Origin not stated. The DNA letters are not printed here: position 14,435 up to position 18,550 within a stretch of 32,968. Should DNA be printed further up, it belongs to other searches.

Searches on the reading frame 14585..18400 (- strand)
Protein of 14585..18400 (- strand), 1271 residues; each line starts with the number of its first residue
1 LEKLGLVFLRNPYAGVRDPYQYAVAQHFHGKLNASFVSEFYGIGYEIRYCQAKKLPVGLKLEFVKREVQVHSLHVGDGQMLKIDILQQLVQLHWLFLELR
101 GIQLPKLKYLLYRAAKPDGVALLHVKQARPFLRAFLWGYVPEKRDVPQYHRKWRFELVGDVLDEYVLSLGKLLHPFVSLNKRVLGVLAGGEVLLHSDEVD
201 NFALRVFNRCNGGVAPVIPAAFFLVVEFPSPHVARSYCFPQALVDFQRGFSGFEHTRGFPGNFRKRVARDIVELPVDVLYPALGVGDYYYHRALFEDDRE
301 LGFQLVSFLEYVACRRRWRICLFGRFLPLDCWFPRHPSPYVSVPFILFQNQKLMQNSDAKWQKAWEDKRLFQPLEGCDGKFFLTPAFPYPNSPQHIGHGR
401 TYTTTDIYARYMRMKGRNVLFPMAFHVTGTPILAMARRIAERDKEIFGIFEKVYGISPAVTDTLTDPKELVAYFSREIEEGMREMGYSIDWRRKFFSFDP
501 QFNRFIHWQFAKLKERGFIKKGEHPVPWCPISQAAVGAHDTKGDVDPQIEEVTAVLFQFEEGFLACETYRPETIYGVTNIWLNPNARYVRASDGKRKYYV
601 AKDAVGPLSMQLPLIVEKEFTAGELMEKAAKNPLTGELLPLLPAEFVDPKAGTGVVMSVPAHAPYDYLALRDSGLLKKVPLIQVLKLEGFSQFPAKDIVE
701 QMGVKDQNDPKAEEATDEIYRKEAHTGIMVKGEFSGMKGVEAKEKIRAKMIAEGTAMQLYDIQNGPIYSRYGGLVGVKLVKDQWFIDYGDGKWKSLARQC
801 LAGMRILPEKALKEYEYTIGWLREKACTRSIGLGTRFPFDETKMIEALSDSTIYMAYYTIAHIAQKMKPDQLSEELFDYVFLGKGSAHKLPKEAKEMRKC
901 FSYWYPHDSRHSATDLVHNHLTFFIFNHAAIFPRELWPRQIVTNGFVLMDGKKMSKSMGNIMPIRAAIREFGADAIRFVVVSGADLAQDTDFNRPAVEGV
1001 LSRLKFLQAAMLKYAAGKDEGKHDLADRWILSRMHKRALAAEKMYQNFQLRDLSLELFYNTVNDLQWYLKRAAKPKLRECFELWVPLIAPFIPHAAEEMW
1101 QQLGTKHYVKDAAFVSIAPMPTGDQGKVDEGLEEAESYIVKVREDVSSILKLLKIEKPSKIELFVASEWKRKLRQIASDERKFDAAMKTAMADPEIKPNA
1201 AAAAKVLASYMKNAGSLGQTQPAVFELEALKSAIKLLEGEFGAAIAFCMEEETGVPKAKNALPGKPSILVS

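Call 73: search_protein_families(library=pfam, proteins=[window:14585-18400:-], max_evalue=0.00001)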
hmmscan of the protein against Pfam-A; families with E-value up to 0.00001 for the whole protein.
window:14585-18400:- (1271 aa): 5 families
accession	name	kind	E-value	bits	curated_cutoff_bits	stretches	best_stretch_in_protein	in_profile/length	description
PF00133.28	tRNA-synt_1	-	2.6e-33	115.8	22.7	1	360-991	1-412/414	tRNA synthetases class I (I, L, M and V)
PF09334.17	tRNA-synt_1g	-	5.7e-24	85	20.1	2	382-438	2-58/391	tRNA synthetases class I (M)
PF08264.19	Anticodon_1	-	7.6e-21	75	25.1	1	1027-1157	1-143/148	Anticodon-binding domain of tRNA ligase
PF01406.26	tRNA-synt_1e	-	5.3e-12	46.2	27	1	914-994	215-293/301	tRNA synthetases class I (C) catalytic domain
PF13603.12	tRNA-synt_1_2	-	1.8e-09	37.8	25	1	568-669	27-128/185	Leucyl-tRNA synthetase, editing domain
